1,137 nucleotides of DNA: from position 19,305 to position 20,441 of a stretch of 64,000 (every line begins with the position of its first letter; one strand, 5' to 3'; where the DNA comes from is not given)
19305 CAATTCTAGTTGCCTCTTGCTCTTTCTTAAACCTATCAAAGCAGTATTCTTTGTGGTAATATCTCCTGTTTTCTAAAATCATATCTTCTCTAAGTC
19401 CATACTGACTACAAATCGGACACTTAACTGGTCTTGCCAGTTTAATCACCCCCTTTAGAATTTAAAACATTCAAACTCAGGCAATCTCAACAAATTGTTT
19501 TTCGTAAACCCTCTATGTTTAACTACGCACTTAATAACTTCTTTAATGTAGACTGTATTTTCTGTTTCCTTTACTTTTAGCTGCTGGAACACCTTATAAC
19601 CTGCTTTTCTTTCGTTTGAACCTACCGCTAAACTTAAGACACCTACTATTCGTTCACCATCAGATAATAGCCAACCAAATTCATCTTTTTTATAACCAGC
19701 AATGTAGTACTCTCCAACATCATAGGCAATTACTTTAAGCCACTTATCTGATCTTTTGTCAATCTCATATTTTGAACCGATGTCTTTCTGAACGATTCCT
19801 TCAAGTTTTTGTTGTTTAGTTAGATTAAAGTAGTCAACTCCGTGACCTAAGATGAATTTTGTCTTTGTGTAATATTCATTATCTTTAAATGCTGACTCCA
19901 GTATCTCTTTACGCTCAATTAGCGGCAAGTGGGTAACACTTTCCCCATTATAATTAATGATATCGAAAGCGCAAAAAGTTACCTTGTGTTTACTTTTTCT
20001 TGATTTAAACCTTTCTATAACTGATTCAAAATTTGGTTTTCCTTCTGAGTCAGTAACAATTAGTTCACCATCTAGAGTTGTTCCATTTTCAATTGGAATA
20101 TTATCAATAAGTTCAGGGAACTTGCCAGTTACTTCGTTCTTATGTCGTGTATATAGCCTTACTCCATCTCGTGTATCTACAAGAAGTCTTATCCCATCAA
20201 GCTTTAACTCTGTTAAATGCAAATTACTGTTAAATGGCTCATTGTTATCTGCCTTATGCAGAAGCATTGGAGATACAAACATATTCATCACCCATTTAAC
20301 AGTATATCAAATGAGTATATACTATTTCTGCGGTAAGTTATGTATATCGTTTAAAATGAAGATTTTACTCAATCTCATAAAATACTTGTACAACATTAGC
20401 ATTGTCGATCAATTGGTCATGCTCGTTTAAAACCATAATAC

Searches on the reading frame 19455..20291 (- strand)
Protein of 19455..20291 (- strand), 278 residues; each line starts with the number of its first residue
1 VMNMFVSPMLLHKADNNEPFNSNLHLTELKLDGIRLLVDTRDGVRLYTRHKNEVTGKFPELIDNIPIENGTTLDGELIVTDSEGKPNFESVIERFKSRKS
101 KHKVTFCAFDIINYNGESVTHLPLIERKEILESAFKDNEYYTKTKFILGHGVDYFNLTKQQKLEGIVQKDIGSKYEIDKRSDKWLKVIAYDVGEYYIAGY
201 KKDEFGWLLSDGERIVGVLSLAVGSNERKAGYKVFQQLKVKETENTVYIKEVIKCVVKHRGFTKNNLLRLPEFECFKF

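Call 73: search_protein_families(library=ncbifam, proteins=[window:19455-20291:-], max_evalue=0.01)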
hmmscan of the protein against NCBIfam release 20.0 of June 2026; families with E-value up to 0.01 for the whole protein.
window:19455-20291:- (278 aa): 13 families
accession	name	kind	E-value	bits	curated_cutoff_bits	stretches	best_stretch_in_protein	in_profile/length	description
NF005796.0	PRK07636.1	subfamily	4.7e-97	324.5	337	1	4-277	1-274/275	ATP-dependent DNA ligase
TIGR02779.1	NHEJ_ligase_lig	equivalog_domain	1.7e-41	142.4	227.75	1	16-277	7-292/302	non-homologous end-joining DNA ligase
TIGR02776.1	NHEJ_ligase_prk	equivalog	3.7e-36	125.1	373.2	1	26-277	8-284/587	DNA ligase D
NF007210.0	PRK09632.1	equivalog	1.7e-30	106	989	1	6-206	478-676/781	ATP-dependent DNA ligase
NF004628.0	PRK05972.1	subfamily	3.5e-28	98.2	895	1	5-204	243-443/870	ATP-dependent DNA ligase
TIGR00574.1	dnl1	superfamily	2.8e-26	92.3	217.8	1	6-187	170-374/527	ATP-dependent DNA ligase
NF007211.0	PRK09633.1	equivalog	8.5e-21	73.9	774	1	17-278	11-300/610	DNA ligase D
NF002868.0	PRK03180.1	equivalog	5e-20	71.7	641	1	6-187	184-379/509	ATP-dependent DNA ligase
NF006701.0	PRK09247.1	equivalog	1.5e-18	67.1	543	1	18-186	220-404/540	ATP-dependent DNA ligase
NF041331.1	LigA_Halo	equivalog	1.5e-17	63.3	830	1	27-186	251-424/552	ATP-dependent DNA ligase LigA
TIGR04120.1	DNA_lig_bact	equivalog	5e-17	62.1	400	1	4-186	200-395/526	cisplatin damage response ATP-dependent DNA ligase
NF006078.0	PRK08224.1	equivalog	5.4e-17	61.8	296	1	5-204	8-214/350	ATP-dependent DNA ligase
NF006592.0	PRK09125.1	equivalog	1.7e-07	30.5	200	1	23-203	44-216/283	DNA ligase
